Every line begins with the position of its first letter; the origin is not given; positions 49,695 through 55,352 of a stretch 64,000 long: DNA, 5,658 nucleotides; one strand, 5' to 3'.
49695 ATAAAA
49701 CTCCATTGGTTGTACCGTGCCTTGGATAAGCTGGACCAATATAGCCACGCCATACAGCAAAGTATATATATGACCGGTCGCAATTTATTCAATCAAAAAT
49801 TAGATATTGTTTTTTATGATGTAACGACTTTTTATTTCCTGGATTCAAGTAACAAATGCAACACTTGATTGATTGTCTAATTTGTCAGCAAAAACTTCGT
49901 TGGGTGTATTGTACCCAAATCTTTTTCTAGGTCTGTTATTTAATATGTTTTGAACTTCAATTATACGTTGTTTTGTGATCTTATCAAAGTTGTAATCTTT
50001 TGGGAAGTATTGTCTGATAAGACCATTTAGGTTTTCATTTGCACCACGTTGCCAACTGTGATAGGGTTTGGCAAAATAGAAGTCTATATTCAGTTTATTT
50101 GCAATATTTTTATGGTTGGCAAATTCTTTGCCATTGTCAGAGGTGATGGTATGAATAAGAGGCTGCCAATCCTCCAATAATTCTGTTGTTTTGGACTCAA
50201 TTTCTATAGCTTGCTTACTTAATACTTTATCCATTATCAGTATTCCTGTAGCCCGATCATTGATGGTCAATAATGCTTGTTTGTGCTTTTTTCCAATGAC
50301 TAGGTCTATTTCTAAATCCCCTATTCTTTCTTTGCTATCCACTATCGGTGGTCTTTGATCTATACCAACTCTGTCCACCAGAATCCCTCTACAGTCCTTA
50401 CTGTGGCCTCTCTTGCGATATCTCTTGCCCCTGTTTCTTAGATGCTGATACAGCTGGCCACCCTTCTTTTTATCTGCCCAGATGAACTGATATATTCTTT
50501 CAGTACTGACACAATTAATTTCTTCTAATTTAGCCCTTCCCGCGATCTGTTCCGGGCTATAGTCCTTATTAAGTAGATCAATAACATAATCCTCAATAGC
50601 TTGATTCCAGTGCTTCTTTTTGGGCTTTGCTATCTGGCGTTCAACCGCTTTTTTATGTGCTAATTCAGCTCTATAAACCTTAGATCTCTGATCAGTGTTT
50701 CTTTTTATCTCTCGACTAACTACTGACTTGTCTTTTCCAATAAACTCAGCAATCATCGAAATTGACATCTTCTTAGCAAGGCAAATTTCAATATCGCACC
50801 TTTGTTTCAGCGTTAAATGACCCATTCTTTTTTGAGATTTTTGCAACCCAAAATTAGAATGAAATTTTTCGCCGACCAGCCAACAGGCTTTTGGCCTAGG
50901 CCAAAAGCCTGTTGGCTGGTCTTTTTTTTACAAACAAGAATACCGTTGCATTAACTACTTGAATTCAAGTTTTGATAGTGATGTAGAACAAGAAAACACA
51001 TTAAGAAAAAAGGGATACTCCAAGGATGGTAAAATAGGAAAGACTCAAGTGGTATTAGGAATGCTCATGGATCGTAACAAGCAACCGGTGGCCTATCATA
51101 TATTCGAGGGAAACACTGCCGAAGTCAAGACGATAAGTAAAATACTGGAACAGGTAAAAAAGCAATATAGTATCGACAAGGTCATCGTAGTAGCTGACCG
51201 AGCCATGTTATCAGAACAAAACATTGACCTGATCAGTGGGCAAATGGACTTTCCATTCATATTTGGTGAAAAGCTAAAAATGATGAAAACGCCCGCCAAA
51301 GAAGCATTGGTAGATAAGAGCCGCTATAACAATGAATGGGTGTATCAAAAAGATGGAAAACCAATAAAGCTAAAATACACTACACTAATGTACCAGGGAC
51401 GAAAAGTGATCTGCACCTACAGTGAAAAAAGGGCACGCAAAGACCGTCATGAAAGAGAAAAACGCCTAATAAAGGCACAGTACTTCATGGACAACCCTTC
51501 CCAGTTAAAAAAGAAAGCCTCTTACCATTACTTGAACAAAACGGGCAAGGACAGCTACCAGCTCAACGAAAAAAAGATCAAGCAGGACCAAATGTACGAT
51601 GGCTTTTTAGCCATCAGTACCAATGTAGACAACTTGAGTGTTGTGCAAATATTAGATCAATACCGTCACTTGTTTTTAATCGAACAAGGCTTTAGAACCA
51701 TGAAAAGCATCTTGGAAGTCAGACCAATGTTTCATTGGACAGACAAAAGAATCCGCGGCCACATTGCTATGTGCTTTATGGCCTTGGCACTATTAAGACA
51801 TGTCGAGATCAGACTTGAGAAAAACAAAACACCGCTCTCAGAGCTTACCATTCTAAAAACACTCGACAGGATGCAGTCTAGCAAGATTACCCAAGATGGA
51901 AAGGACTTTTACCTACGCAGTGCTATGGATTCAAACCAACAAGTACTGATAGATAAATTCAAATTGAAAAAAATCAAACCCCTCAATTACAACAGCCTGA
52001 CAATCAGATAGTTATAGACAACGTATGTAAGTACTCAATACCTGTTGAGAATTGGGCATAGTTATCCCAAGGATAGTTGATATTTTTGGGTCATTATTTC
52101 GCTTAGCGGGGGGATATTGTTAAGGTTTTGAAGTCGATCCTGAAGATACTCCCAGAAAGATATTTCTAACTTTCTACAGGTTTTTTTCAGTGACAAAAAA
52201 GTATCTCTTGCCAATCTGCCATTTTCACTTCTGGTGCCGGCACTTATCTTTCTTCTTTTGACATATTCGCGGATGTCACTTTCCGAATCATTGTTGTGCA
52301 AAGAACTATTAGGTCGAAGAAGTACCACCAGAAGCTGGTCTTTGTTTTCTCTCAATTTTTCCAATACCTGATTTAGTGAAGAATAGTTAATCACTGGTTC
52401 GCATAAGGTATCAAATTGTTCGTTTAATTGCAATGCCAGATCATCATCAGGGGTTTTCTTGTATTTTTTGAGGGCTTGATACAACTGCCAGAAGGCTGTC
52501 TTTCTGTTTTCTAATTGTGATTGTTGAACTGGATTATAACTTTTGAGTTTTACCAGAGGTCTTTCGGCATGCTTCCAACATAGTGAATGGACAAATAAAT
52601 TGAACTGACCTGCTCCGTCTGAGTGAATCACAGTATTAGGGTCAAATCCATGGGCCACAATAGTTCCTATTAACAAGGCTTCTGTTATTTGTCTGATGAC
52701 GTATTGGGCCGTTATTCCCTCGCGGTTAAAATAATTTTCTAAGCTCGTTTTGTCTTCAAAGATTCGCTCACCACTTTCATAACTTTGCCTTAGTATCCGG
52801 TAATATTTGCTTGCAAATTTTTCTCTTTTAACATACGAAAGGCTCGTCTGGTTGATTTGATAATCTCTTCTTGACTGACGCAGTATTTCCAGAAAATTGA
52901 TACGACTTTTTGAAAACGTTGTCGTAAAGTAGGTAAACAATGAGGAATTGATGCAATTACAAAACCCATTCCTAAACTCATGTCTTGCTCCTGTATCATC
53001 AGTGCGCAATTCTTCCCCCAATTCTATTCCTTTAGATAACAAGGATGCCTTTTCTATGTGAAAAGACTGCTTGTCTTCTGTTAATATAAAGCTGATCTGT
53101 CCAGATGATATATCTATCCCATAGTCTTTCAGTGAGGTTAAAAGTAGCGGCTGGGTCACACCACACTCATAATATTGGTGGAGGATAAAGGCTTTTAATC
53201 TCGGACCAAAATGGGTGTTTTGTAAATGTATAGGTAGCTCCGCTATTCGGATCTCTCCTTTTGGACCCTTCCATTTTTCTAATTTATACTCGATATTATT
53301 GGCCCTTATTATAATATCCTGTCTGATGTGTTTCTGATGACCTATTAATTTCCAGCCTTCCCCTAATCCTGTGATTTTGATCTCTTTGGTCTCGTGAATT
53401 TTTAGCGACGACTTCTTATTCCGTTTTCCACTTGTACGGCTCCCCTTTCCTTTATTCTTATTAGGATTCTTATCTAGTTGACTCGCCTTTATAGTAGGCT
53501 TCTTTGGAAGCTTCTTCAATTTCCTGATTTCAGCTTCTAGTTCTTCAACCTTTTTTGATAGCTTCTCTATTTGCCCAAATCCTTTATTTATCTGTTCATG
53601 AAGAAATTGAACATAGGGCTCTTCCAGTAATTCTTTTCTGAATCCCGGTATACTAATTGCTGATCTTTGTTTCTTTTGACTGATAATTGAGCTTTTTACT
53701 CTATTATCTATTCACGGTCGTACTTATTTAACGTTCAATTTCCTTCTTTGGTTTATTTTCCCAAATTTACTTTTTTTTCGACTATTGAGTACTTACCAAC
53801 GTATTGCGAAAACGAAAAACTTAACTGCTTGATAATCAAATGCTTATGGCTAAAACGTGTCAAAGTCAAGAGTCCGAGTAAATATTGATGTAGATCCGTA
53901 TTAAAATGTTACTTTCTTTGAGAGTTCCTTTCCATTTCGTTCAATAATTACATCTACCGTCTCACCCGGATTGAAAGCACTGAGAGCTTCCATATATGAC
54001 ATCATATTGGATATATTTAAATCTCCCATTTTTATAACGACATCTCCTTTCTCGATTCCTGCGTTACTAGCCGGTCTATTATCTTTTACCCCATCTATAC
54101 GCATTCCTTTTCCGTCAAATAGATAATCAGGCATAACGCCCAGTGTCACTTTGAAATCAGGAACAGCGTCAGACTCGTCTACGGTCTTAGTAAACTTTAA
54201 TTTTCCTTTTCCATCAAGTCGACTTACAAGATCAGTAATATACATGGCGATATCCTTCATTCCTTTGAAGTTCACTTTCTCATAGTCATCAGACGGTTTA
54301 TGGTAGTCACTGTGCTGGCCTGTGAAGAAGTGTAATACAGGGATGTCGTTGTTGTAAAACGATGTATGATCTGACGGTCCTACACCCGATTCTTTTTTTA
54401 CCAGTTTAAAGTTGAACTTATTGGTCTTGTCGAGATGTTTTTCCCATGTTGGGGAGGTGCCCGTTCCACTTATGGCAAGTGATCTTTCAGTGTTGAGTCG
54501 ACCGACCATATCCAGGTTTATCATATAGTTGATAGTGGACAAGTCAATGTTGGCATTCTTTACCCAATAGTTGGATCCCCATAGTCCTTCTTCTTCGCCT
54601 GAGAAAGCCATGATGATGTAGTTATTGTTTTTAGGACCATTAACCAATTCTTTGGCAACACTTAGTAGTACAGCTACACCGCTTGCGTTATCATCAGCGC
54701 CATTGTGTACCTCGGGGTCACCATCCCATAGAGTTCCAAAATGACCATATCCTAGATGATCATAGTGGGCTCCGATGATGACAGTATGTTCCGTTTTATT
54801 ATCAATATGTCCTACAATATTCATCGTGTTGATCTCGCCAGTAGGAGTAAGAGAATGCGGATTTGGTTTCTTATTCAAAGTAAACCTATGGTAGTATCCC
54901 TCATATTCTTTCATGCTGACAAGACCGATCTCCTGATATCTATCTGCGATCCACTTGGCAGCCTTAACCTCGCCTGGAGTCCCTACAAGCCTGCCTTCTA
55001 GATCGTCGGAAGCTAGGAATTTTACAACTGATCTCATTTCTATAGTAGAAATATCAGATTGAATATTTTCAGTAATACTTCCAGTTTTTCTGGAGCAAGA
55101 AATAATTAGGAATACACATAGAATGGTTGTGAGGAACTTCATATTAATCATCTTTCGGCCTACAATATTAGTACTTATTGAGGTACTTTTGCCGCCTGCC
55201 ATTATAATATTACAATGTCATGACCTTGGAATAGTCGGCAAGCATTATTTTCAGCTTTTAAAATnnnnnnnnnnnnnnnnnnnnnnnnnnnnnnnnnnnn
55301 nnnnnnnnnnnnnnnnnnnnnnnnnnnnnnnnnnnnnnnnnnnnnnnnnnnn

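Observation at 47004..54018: Nested IS1634/IS30/IS66 composite with a 148-bp target duplication that regenerates both flanking genes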

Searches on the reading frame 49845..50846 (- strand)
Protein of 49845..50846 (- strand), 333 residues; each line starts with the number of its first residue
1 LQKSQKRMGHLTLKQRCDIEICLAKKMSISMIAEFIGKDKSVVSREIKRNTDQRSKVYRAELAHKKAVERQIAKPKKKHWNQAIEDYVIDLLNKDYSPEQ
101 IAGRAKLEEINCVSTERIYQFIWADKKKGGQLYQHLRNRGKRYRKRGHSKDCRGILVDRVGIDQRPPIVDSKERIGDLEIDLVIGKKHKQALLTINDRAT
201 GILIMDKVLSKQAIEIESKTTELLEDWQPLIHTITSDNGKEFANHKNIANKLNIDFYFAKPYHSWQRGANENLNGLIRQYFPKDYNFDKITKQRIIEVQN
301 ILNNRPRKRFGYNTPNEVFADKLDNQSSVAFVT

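Call 6: search_protein_families(library=ncbifam, proteins=[window:49845-50846:-])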
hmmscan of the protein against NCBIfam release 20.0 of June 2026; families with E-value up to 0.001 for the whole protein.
window:49845-50846:- (333 aa): 2 families
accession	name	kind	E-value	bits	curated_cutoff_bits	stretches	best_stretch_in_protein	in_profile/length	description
NF033563.0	transpos_IS30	equivalog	1.3e-86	290.6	80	1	41-308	1-267/267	IS30 family transposase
NF033577.2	transpos_IS481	equivalog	5.7e-13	49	224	1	64-318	41-283/284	IS481 family transposase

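Call 7: search_protein_families(library=pfam, proteins=[window:49845-50846:-])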
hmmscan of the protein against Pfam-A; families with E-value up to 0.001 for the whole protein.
window:49845-50846:- (333 aa): 2 families
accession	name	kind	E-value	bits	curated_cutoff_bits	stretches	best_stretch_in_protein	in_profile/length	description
PF13936.12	HTH_38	-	5.7e-11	42.4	27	1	10-50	4-44/44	Helix-turn-helix domain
PF00665.32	rve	-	0.00023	21.8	32.6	1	179-264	9-102/102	Integrase core domain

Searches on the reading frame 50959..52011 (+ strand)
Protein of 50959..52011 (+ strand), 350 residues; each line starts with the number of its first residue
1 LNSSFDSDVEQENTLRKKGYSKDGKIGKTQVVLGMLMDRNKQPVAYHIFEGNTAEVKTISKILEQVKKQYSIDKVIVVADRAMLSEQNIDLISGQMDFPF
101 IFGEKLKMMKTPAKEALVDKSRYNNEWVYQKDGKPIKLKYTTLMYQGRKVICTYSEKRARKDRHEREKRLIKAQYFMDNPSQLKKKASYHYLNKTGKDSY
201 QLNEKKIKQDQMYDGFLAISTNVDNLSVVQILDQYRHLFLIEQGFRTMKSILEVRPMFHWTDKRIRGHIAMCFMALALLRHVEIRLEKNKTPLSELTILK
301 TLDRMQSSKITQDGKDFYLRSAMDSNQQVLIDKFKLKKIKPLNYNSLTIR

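Call 39: find_encoding_contigs(protein=window:50959-52011:+, flank=8000, max_places=10)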
Protein window:50959-52011:+ (350 aa): 2 contigs read that carry it; 2 places shown.
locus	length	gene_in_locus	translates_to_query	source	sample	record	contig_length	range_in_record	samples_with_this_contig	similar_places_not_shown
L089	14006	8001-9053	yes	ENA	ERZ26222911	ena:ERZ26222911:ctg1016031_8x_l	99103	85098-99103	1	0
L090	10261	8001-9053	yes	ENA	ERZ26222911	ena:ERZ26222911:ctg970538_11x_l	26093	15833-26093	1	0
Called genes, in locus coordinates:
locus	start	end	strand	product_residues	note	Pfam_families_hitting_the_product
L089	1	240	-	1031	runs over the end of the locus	PF00515:TPR_1 (faint), PF07719:TPR_2 (faint), PF13176:TPR_7 (faint), PF13424:TPR_12, PF24885:TPR_NPHP3 (weak), PF13374:TPR_10 (weak), PF13424:TPR_12, PF12770:CHAT, +2 more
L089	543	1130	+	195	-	PF08281:Sigma70_r4_2 (weak)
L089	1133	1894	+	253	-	-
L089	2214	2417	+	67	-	-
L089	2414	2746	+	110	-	-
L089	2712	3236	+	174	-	-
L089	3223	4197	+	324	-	-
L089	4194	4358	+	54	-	-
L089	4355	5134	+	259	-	PF13737:DDE_Tnp_1_5, PF01609:DDE_Tnp_1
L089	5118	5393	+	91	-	-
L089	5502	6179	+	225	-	-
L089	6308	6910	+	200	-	-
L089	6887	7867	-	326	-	PF13936:HTH_38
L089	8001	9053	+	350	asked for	PF01609:DDE_Tnp_1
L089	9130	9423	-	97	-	-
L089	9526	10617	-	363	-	PF03321:GH3, PF23571:GH3_M (faint)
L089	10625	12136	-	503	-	PF03321:GH3, PF23571:GH3_M, PF23572:GH3_C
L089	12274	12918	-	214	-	PF03548:LolA (weak)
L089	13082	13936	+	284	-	PF01145:Band_7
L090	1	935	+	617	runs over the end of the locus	PF13701:DDE_Tnp_1_4 (faint), PF01609:DDE_Tnp_1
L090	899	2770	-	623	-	PF07494:Reg_prop (faint)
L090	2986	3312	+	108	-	-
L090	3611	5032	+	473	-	PF00753:Lactamase_B, PF00581:Rhodanese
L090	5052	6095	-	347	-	PF21016:RlmN_N, PF04055:Radical_SAM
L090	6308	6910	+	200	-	-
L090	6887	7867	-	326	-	PF13936:HTH_38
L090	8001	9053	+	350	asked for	PF01609:DDE_Tnp_1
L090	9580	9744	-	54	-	-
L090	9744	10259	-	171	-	?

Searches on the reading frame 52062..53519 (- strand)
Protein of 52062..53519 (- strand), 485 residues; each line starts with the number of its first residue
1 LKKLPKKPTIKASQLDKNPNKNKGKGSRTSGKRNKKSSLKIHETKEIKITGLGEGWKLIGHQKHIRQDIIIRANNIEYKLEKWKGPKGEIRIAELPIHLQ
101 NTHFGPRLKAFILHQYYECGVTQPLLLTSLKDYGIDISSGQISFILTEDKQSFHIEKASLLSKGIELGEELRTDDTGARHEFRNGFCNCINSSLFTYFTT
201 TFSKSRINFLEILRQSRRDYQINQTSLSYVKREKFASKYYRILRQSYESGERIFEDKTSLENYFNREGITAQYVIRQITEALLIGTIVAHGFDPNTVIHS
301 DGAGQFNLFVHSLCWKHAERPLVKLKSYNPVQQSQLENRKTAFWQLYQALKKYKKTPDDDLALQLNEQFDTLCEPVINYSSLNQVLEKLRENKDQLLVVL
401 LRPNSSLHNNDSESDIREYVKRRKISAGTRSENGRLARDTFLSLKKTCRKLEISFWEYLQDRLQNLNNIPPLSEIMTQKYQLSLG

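Call 6: search_protein_families(library=ncbifam, proteins=[window:52062-53519:-])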
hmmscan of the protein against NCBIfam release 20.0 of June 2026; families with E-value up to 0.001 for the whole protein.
window:52062-53519:- (485 aa): 1 family
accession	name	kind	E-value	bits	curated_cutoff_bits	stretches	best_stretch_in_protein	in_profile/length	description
NF033517.1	transpos_IS66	equivalog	1.2e-29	103.6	180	2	296-465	205-386/387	IS66 family transposase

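Call 7: search_protein_families(library=pfam, proteins=[window:52062-53519:-])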
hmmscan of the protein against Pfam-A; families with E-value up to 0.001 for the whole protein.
window:52062-53519:- (485 aa): 1 family
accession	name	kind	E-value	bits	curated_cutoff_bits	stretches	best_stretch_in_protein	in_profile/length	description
PF03050.20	DDE_Tnp_IS66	-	4.2e-11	43.2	23.1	1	296-434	128-281/284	Transposase IS66 family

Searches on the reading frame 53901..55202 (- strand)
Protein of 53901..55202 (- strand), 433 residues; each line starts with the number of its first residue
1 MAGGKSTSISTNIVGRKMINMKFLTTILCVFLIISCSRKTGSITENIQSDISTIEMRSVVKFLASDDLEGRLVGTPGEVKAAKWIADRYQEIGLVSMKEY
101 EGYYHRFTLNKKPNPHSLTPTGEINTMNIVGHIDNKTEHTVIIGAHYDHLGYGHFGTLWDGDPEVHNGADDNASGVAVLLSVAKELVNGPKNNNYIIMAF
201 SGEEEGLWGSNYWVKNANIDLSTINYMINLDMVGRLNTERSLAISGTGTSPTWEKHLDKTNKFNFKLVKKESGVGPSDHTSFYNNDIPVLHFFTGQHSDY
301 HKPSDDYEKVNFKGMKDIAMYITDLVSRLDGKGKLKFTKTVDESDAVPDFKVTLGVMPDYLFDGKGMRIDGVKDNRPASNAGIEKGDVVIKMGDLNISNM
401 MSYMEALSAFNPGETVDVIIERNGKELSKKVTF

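Call 6: search_protein_families(library=ncbifam, proteins=[window:53901-55202:-])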
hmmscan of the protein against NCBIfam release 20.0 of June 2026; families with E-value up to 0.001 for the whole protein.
window:53901-55202:- (433 aa): 18 families
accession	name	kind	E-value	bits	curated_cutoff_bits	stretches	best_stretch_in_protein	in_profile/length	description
NF007568.0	PRK10199.1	equivalog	1.9e-13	50.4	298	1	49-231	30-204/346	aminopeptidase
NF047968.1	SerProtHtrA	equivalog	1.8e-10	40.7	470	1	364-433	288-357/357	serine protease HtrA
NF008147.1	PRK10898.1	equivalog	1.5e-09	37.5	408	1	365-432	279-346/352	outer membrane-stress sensor serine endopeptidase DegS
TIGR02037.1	degP_htrA_DO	subfamily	2e-09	36.9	416.2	1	365-432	259-326/434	Do family serine endopeptidase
NF045908.1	AminopepLapALeg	equivalog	7e-09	35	600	1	121-293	186-353/396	aminopeptidase LapA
TIGR02038.1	protease_degS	equivalog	4.3e-08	32.7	422.95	1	365-432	278-345/351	outer membrane-stress sensor serine endopeptidase DegS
TIGR00054.1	TIGR00054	equivalog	1.9e-07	30.3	147.55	1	366-433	203-269/421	RIP metalloprotease RseP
TIGR02860.1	spore_IV_B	equivalog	3.6e-06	26.2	305.25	1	375-431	123-178/402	SpoIVB peptidase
NF041521.1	HhoA_HhoB_HtrA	equivalog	1.3e-05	24.7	450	1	365-431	263-329/335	HhoA/HhoB/HtrA family serine endopeptidase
TIGR01910.1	DapE-ArgE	subfamily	2e-05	24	217.6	1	77-220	19-156/373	ArgE/DapE family deacylase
NF041515.1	GspC_delta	equivalog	3.2e-05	23.8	150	1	365-431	242-308/311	type II secretion system protein GspC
NF041616.1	T2SS_C_SYNERG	exception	3.8e-05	23.2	200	1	365-428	227-290/296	type II secretion system protein GspC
NF041199.1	trx7_PDZ_seleno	equivalog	4.5e-05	22.5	300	1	365-431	203-270/390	Trx7/PDZ domain-containing (seleno)protein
NF008046.0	PRK10779.1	equivalog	4.7e-05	22.6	477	1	334-430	194-286/450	sigma E protease regulator RseP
NF040960.1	MamE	equivalog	0.0001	21.1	800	1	363-425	465-527/659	magnetosome formation protease MamE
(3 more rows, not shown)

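Call 7: search_protein_families(library=pfam, proteins=[window:53901-55202:-])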
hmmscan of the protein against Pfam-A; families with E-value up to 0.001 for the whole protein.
window:53901-55202:- (433 aa): 4 families
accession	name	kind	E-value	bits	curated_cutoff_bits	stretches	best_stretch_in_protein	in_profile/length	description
PF04389.22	Peptidase_M28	-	4.3e-42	144.5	21.3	1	128-324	1-191/193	Peptidase family M28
PF13180.12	PDZ_2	-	2e-10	41.2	27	1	366-431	13-78/80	PDZ domain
PF01546.33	Peptidase_M20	-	0.00015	22.2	24.6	1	144-304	3-185/206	Peptidase family M20/M25/M40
PF00595.29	PDZ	-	0.0005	20.8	23.2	0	364-411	24-70/81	PDZ domain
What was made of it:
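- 53901..55202 (-): M28 peptidase with a C-terminal PDZ domain, intact. PF04389 144.5 bits and PF13180 (call 7).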
